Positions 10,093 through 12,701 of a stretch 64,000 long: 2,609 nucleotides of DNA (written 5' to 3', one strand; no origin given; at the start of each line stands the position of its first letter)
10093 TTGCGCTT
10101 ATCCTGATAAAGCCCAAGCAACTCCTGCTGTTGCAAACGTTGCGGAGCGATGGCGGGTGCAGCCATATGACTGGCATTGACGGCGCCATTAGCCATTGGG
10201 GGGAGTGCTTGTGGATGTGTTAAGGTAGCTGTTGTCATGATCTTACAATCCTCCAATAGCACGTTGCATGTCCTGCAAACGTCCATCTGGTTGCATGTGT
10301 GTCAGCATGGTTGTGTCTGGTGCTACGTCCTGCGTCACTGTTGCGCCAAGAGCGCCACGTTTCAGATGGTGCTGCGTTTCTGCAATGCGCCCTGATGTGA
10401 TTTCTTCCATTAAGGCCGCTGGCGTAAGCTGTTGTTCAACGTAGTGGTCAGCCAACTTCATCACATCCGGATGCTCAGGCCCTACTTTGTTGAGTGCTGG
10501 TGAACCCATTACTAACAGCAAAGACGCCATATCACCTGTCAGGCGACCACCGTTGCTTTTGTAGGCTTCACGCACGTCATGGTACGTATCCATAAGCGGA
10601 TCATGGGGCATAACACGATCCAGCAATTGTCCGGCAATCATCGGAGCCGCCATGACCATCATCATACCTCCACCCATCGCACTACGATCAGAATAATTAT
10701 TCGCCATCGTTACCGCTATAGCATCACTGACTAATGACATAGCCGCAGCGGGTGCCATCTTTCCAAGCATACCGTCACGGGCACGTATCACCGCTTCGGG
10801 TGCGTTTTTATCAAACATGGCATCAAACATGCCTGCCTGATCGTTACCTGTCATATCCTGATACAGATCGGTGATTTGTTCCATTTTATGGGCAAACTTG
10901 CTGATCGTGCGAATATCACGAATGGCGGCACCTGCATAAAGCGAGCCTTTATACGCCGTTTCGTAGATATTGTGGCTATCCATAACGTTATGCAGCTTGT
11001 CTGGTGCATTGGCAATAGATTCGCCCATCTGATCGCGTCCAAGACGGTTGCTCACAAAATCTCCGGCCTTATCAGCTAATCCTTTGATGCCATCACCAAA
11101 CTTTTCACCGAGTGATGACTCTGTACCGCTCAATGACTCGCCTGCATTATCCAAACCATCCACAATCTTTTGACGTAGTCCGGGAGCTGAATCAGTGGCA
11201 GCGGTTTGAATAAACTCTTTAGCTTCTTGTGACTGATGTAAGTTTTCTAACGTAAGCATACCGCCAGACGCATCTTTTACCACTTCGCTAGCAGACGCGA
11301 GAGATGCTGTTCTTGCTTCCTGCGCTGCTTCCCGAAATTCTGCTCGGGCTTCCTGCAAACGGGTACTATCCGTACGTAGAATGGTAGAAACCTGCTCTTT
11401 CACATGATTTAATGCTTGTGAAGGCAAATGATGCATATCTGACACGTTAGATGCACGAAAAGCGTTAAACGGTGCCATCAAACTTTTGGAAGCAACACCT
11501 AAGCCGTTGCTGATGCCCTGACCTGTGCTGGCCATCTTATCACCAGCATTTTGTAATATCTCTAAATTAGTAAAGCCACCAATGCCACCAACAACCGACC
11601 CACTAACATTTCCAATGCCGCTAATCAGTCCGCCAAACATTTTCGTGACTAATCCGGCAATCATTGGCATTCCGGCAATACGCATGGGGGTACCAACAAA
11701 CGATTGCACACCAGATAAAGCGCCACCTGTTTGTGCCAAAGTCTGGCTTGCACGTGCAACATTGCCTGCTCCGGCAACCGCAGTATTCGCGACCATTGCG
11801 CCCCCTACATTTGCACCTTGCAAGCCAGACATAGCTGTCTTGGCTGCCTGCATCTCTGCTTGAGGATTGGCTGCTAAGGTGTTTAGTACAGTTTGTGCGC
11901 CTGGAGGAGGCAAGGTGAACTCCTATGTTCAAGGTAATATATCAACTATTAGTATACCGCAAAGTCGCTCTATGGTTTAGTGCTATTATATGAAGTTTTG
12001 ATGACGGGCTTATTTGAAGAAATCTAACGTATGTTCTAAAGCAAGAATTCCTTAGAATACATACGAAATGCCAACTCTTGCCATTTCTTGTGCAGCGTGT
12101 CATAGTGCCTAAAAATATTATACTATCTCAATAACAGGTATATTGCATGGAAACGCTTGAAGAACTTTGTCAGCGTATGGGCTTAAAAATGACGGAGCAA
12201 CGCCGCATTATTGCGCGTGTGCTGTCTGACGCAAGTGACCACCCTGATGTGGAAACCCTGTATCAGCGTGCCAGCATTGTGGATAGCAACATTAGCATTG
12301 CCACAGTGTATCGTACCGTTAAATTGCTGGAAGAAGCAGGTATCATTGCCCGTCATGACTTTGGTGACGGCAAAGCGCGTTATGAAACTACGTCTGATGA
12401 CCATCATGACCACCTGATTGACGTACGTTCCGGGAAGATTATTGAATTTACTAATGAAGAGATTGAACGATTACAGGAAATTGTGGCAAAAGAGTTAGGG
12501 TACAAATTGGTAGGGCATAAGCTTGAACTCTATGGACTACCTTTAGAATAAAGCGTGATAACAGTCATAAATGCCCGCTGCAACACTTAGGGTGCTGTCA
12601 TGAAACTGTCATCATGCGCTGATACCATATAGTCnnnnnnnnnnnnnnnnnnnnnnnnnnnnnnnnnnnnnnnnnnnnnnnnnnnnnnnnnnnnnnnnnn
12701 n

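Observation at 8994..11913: Coupled pair of large orphan proteins (555 + 414 aa) with Gly/Ala/Met-rich hydrophobic hairpins and no signal peptides, between fur and hupB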

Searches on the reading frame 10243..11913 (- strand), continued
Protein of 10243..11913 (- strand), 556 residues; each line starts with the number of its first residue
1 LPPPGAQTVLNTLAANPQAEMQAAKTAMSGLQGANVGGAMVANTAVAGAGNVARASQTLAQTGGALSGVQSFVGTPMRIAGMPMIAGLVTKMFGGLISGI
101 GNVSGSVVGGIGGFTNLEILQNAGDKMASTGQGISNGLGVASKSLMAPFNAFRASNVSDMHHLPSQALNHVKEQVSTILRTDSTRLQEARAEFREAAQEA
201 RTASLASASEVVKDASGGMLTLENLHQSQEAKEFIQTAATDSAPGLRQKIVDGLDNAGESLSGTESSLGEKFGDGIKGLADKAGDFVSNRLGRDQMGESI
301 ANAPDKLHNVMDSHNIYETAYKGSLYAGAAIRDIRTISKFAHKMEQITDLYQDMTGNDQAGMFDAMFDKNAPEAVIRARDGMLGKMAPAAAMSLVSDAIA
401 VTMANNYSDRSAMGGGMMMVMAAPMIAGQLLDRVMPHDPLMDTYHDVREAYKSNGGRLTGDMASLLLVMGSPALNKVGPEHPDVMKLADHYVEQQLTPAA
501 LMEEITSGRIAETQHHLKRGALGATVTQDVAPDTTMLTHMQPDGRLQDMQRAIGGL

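Call 91: search_protein_families(library=ncbifam, proteins=[L085:5783-6466:+, L085:6450-7925:+, L085:7922-8941:+, L089:17270-17956:-, L089:16358-17206:-, L083:8833-9909:+, L172:5982-6584:+, L095:1056-1649:+, L090:7843-9870:+, L084:8601-9536:-], max_evalue=0.001)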
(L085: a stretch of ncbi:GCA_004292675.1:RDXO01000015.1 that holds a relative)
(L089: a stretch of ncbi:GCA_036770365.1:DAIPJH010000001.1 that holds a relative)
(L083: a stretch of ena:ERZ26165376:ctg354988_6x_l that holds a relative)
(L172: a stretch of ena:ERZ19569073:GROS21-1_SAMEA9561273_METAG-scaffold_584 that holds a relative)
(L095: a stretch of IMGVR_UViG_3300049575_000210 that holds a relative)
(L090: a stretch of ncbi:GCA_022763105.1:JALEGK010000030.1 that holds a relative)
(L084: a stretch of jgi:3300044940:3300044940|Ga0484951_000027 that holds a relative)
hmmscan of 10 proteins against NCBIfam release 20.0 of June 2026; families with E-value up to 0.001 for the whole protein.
L085:5783-6466:+ (227 aa): 94 families (the best 25 are shown)
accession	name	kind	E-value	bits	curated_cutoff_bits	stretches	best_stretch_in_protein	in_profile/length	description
TIGR01387.1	cztR_silR_copR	subfamily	6.2e-75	251.6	279.2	1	3-221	1-217/218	heavy metal response regulator transcription factor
NF007346.1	PRK09836.1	equivalog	3.8e-72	242.7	420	1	1-226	1-225/227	copper/silver response regulator transcription factor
NF008567.0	PRK11517.1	equivalog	5.7e-64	215.5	353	1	1-222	1-218/223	response regulator transcription factor HprR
TIGR02154.1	PhoB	equivalog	4.3e-59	199.6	296.2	1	2-222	4-225/226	phosphate regulon transcriptional regulator PhoB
NF045944.1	ResRegRpaBCyano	equivalog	3e-57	193.6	330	1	4-222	1-227/229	response regulator transcription factor RpaB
NF040689.1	MtrAB_MtrA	equivalog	7.1e-57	192.3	300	1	3-221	1-217/219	MtrAB system response regulator MtrA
NF041734.1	resp_reg_RppA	equivalog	3e-54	183.8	250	1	1-222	1-227/229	two-component system response regulator RppA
NF045991.1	RespRegCtrARhodob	equivalog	2.4e-53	181.2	350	1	1-225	1-224/224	response regulator transcription factor CtrA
NF041733.1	resp_reg_CseB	equivalog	2.2e-51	174.4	350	1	2-222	2-226/228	two-component system response regulator CseB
NF040534.1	resp_reg_YycF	equivalog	5.5e-50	169.8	340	1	2-225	2-230/231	response regulator YycF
NF007928.2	PRK10643.1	equivalog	7.6e-50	169.5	330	1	1-222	1-216/216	two-component system response regulator PmrA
NF045914.1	RespRegNblR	equivalog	2.7e-48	164.5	300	1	2-222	8-225/228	response regulator transcription factor NblR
NF007005.1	PRK09468.1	equivalog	6.9e-48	163.1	331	1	2-221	5-230/237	osmolarity response regulator transcription factor OmpR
NF012023.0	PRK15479.1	equivalog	6.2e-47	160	337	1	1-223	1-218/224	transcriptional regulator TctD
NF007663.1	PRK10336.1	equivalog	1.3e-45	155.9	345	1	1-224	1-218/219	quorum sensing response regulator transcription factor QseB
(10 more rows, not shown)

L085:6450-7925:+ (491 aa): 79 families (the best 25 are shown)
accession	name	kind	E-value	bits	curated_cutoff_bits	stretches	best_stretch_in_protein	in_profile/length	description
TIGR01386.1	cztS_silS_copS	subfamily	1e-44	153.3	292.55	1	179-471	157-446/457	heavy metal sensor histidine kinase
NF033092.0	HK_WalK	equivalog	9.4e-39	133.5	725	1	265-471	373-581/594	cell wall metabolism sensor histidine kinase WalK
NF046044.1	PnpS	equivalog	2.7e-38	132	400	1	270-468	176-375/390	two-component system histidine kinase PnpS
NF008312.0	PRK11100.1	equivalog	1.5e-36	126.2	356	1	187-483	183-474/477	two-component system sensor histidine kinase CreC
TIGR02966.1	phoR_proteo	equivalog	2.2e-36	125.5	334.2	1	269-466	119-317/333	phosphate regulon sensor histidine kinase PhoR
NF033091.0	HK_VanS_ACDEFG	equivalog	3.8e-33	114.8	400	1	270-481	80-292/293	vancomycin resistance histidine kinase VanS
NF041735.1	hist_kin_RppB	equivalog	4.5e-32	111.4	400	1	269-468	221-423/438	two-component system sensor histidine kinase RppB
NF007007.0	PRK09470.1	equivalog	3.1e-30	105.5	486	1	227-480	208-456/463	envelope stress sensor histidine kinase CpxA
NF007898.0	PRK10604.1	equivalog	3.5e-30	105.5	478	1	175-476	125-415/433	two-component system sensor histidine kinase RstB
NF012163.2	BaeS_SmeS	equivalog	3.9e-30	105.2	500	1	177-474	155-448/457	sensor histidine kinase efflux regulator BaeS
NF007837.0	PRK10549.1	equivalog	4.4e-30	104.8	603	1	177-481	155-454/466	envelope stress sensor histidine kinase BaeS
NF045903.1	CuHisKinLciSLeg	equivalog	6.1e-30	104.8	700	1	199-481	75-354/357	copper-responsive two-component system sensor histidine kinase LciS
NF041880.1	EPS_EpsF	equivalog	3e-29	101.9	900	1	271-470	281-477/492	response regulator EpsF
NF006800.0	PRK09303.1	equivalog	3.8e-28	98.5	342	1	271-466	158-359/383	histidine kinase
NF040691.1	MtrAB_MtrB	equivalog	3.9e-28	98.7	450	1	190-485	192-494/507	MtrAB system histidine kinase MtrB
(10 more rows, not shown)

L085:7922-8941:+ (339 aa): 1 family
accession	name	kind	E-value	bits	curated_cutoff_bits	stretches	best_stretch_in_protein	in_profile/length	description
NF006613.0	PRK09177.1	equivalog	5.9e-05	22.7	138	1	19-105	23-110/159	xanthine phosphoribosyltransferase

L089:17270-17956:- (228 aa): 0 families

L089:16358-17206:- (282 aa): 14 families
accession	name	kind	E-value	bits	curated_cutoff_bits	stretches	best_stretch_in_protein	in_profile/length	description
NF052336.1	PdgHdaseHSB100310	equivalog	3.8e-16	59.3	500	1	112-222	48-151/316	peptidoglycan hydrolase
NF053824.1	PdgNdpepShyC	equivalog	4.4e-16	58.8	700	1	115-212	288-380/429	peptidoglycan DD-endopeptidase ShyC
NF050804.1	CellDivDipMCaul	equivalog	1.1e-15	57.5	900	1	116-214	521-615/634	cell division endopeptidase DipM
NF008652.0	PRK11649.1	equivalog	3.5e-15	55.6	341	1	116-215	306-400/439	murein DD-endopeptidase MepM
NF040883.1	amid_act_ActS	equivalog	9.5e-15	54.5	375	1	125-213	138-221/242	amidase activator ActS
NF008123.1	PRK10871.1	equivalog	1.8e-14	53.9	311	1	125-214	267-351/365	murein hydrolase activator NlpD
NF052529.1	PG_M23_Pgp6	exception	1.1e-13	50.7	600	1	122-210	334-417/452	peptidoglycan metallopeptidase Pgp6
NF052530.1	Heli_ShapePgp3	exception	8.5e-12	44.8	300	1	122-216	166-255/270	peptidoglycan metallopeptidase Pgp3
NF053825.1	PdgNdpepShyA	equivalog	1.7e-10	40.1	700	1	115-212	288-380/425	peptidoglycan DD-endopeptidase ShyA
NF008644.1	PRK11637.1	equivalog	8.2e-10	38.2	270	1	131-214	292-372/385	murein hydrolase activator EnvC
NF053738.1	S2SprSpoIIQBc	equivalog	2.2e-09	37.3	250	1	121-214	120-212/232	stage II sporulation protein SpoIIQ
NF041208.1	celldiv_DipM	equivalog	3.7e-09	36.3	740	1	122-214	318-406/419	cell division endopeptidase DipM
NF004799.0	PRK06148.1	subfamily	2.6e-07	29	1128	1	121-215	439-540/1015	hypothetical protein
NF047755.1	LIC_10271_M23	exception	5.8e-06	26.2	180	1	123-197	117-186/207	LIC_10271 family cell wall hydrolase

L083:8833-9909:+ (358 aa): 9 families
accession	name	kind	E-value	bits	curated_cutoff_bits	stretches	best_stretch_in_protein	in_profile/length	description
TIGR01172.1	cysE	equivalog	2.2e-28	99.3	210.65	1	75-241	9-147/162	serine O-acetyltransferase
NF041874.1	EPS_EpsC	equivalog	1.2e-25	90.2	150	1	132-242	46-148/168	serine O-acetyltransferase EpsC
NF008349.0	PRK11132.1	equivalog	9e-13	47.9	397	1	143-238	137-224/273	serine O-acetyltransferase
TIGR04016.1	WcaB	equivalog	1.6e-11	44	194.65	1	143-252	37-137/146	colanic acid biosynthesis acetyltransferase WcaB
NF007564.0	PRK10191.1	equivalog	4.4e-11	42.5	196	1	143-252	53-153/162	colanic acid biosynthesis acetyltransferase WcaB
NF002060.0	PRK00892.1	subfamily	5.9e-07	28.9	207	1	135-239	89-181/345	UDP-3-O-(3-hydroxymyristoyl)glucosamine N-acyltransferase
TIGR01853.1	lipid_A_lpxD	equivalog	1.3e-06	27.6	242.5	1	206-255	121-171/325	UDP-3-O-(3-hydroxymyristoyl)glucosamine N-acyltransferase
TIGR03570.1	NeuD_NnaD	subfamily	7.2e-06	25.7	160.8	1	168-254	94-183/202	NeuD/PglB/VioB family sugar acetyltransferase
NF010935.0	PRK14355.1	equivalog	0.00015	20.6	718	1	209-268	270-329/459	bifunctional UDP-N-acetylglucosamine diphosphorylase/glucosamine-1-phosphate N-acetyltransferase GlmU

L172:5982-6584:+ (200 aa): 1 family
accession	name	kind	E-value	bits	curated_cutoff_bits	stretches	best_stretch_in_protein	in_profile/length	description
NF058675.1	RcGTA_tape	equivalog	8.3e-11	42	220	1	16-199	30-219/220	RcGTA-type gene transfer agent tail tape measure protein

L095:1056-1649:+ (197 aa): 2 families
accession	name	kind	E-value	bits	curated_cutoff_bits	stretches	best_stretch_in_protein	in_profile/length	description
NF058675.1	RcGTA_tape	equivalog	2.5e-52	177.8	220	1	25-196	44-219/220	RcGTA-type gene transfer agent tail tape measure protein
TIGR01541.1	tape_meas_lam_C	equivalog_domain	4.7e-08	32.5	104.75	1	84-160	239-313/332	phage tail tape measure protein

L090:7843-9870:+ (675 aa): 0 families

L084:8601-9536:- (311 aa): 0 families

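Call 98: search_solved_structures(query=A5, max_evalue=10)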
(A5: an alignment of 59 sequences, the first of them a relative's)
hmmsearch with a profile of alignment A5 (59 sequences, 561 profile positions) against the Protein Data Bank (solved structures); distinct sequences matched with E-value up to 10: 126 (the best 60 are shown).
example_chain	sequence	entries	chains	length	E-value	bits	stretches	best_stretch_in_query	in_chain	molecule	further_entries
7zr2_A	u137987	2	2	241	0.00011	24.8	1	119-245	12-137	Spike protein S2',Chimeric protein mimic of SARS-CoV-2 Spike HR1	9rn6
8p4y_A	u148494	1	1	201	0.00012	24.6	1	166-245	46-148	Protein origami triangle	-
7y9n_A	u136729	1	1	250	0.0011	21.4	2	122-248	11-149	Spike protein S2',5HB-H2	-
9y5h_B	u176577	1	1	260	0.0016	20.9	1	153-248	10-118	sc-t-SNARE-diff-#3.3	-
2lse_A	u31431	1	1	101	0.0023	20.4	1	152-243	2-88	Four Helix Bundle Protein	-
5xg2_A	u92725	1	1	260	0.0031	20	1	144-241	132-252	Chromosome partition protein Smc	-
7wxz_A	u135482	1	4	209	0.0037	19.7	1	119-255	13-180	Spike protein S2'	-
6tik_C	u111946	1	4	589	0.0099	18.3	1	113-262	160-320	Capsid protein,Putative adhesin/invasin,Capsid protein,Factor H-binding protein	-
3jqh_A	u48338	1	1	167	0.011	18.1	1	137-273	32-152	C-type lectin domain family 4 member M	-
3zdq_A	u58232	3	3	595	0.014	17.8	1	200-295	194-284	ATP-BINDING CASSETTE SUB-FAMILY B MEMBER 10, MITOCHONDRIAL | ATP-BINDING CASSETTE SUB-FAMILY B MEMBER 10 MITOCHONDRIAL | ATP-BINDING CASSETTE SUB-FAMILY B MEMBE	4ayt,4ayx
7y48_B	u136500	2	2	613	0.014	17.8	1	200-295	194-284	ATP-binding cassette sub-family B member 10, mitochondrial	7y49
4ayw_A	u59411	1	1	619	0.015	17.8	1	200-295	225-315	ATP-BINDING CASSETTE SUB-FAMILY B MEMBER 10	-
7sax_C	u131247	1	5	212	0.015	17.7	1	124-247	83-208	GldL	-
3uq3_A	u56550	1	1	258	0.019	17.4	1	144-260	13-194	Heat shock protein STI1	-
8a3k_UNK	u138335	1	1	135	0.021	17.2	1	121-242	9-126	sc-apCC-4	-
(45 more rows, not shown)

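Call 106: find_related_loci(query=A8, collection=metagenome_contigs, flank=10000)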
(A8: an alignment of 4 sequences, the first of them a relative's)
Query A8 (480 aa) in metagenome_contigs; peptide patterns used: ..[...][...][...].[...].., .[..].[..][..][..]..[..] (x = any residue, [..] = any of these).
597 stretches matched a pattern, but none encodes a relative of the query by tblastn (E <= 1e-3).

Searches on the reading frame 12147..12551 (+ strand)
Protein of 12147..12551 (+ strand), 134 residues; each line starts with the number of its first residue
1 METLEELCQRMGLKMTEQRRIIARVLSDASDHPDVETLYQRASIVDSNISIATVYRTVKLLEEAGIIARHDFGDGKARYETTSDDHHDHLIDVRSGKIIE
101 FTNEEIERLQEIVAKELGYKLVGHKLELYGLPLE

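Call 3: search_protein_families(library=pfam, proteins=[window:12147-12551:+], max_evalue=0.1)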
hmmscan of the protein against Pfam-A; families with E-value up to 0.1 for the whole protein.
window:12147-12551:+ (134 aa): 13 families
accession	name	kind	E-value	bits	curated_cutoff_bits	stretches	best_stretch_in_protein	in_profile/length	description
PF01475.25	FUR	-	5.1e-38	130.4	23.1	1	11-129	2-121/121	Ferric uptake regulator family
PF05732.17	RepL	-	0.00016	21.7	20.3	1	16-71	55-109/164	Firmicute plasmid replication protein (RepL)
PF12840.13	HTH_20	-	0.00071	19.9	27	1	48-68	29-49/51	Helix-turn-helix domain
PF24227.1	DUF7443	-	0.0025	17.8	27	1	91-118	19-46/58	Domain of unknown function (DUF7443)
PF13730.12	HTH_36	-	0.0046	17.2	25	0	46-67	34-55/55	Helix-turn-helix domain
PF13551.12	HTH_29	-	0.013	16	28.1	0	48-68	23-43/64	Winged helix-turn helix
PF08279.18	HTH_11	-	0.02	15.2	25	1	48-66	26-44/55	HTH domain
PF13412.12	HTH_24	-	0.02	14.9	21.9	1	47-67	27-47/48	Winged helix-turn-helix DNA-binding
PF01978.25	TrmB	-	0.031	14.5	25.6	1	46-71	31-56/68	Sugar-specific transcriptional regulator TrmB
PF25213.1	HVO_A0261_N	-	0.054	13.8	35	0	48-82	35-64/86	HVO_A0261 N-terminal domain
PF25212.1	HVO_A0114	-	0.055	13.7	27.6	0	36-76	37-75/84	HVO_A0114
PF03428.19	RP-C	-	0.068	13.4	24.4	0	47-81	81-114/175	Replication protein C N-terminal domain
PF01047.28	MarR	-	0.077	13.3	24.6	0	47-69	27-49/59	MarR family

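Call 11: find_related_loci(query=window:12147-12551:+, collection=genome_contigs, flank=10000)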
Query window:12147-12551:+ (134 aa) in genome_contigs; peptide patterns used: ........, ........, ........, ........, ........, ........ (x = any residue, [..] = any of these).
600 stretches matched a pattern (row limit reached: there are more); 371 encode a relative of the query (tblastn E <= 1e-3); the best 80 are kept; 80 distinct loci.
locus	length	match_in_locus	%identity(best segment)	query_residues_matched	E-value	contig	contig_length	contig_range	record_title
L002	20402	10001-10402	75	1-134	2e-68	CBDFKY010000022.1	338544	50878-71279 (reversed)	MAG: Rickettsiales bacterium isolate 452c8e60-cd1a-43e2-b0eb-1099bad166f7 genome assembly, contig: contig_22, whole geno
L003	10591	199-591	75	4-134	3e-66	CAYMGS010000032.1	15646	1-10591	MAG TPA_asm: uncultured Rickettsiales bacterium isolate SRP141376_co5_127 genome assembly, contig: NODE_9189_length_1564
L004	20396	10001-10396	74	3-134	1e-65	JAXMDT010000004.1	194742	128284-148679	MAG: Rickettsiales bacterium isolate STL-PRO43 C3.18.fa-4, whole genome shotgun sequence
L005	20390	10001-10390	69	4-133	3e-64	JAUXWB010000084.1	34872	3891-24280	MAG: Reyranella sp. isolate C15_maxbin.057_sub C15_k141_67823, whole genome shotgun sequence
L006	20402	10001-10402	73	1-134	3e-64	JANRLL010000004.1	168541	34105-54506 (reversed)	MAG: Rickettsiales bacterium isolate bins.21 k141_4254523, whole genome shotgun sequence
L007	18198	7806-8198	71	4-134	5e-64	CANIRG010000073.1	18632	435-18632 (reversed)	MAG: Rhodospirillales bacterium isolate RH-15aug16-120 genome assembly, contig: RH-15aug16-C5994, whole genome shotgun s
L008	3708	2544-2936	71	4-134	7e-64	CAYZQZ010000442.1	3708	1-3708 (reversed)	MAG TPA_asm: uncultured Reyranella sp. isolate SRP124364_co1_11 genome assembly, contig: NODE_32933_length_3708_cov_5.52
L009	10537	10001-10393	71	4-134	1e-63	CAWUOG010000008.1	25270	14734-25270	MAG: uncultured Alphaproteobacteria bacterium isolate SRR1514963_binner123_34_1705335394 genome assembly, contig: ERZ118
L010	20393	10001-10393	69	4-134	4e-63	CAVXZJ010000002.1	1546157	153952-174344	MAG: uncultured Alphaproteobacteria bacterium isolate MFD04967.bin.1.57 genome assembly, contig: contig_24403, whole gen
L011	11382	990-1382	75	4-134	2e-63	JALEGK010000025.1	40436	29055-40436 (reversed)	MAG: Rickettsiales bacterium isolate CC_bin32 k97_77105, whole genome shotgun sequence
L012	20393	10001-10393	70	4-134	1e-63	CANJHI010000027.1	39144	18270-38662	MAG: Alphaproteobacteria bacterium isolate RH-20apr16-174 genome assembly, contig: RH-20APR16-C1371, whole genome shotgu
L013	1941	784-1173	72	4-133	1e-64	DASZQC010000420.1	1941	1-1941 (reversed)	MAG TPA_asm: Dongiaceae bacterium isolate SMAG_U5987 k141_349882, whole genome shotgun sequence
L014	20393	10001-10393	70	4-134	7e-63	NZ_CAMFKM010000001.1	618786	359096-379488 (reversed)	MAG: uncultured Reyranella sp. isolate SRR12456166_bin.8_metaWRAP_v1.3_MAG ERZ12289973.2, whole genome shotgun sequence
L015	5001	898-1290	70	4-134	5e-63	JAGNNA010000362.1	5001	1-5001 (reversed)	MAG: Reyranella sp. isolate Go_SlAct_bin_341 Go_SlAct_112695_length_5001_cov_4.916085, whole genome shotgun sequence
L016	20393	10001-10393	70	4-134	5e-63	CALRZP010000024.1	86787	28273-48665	MAG: Asaia bogorensis isolate JJ-MAC3-364-1-m1-bin333 genome assembly, contig: JJ-MAC3-364-C38, whole genome shotgun seq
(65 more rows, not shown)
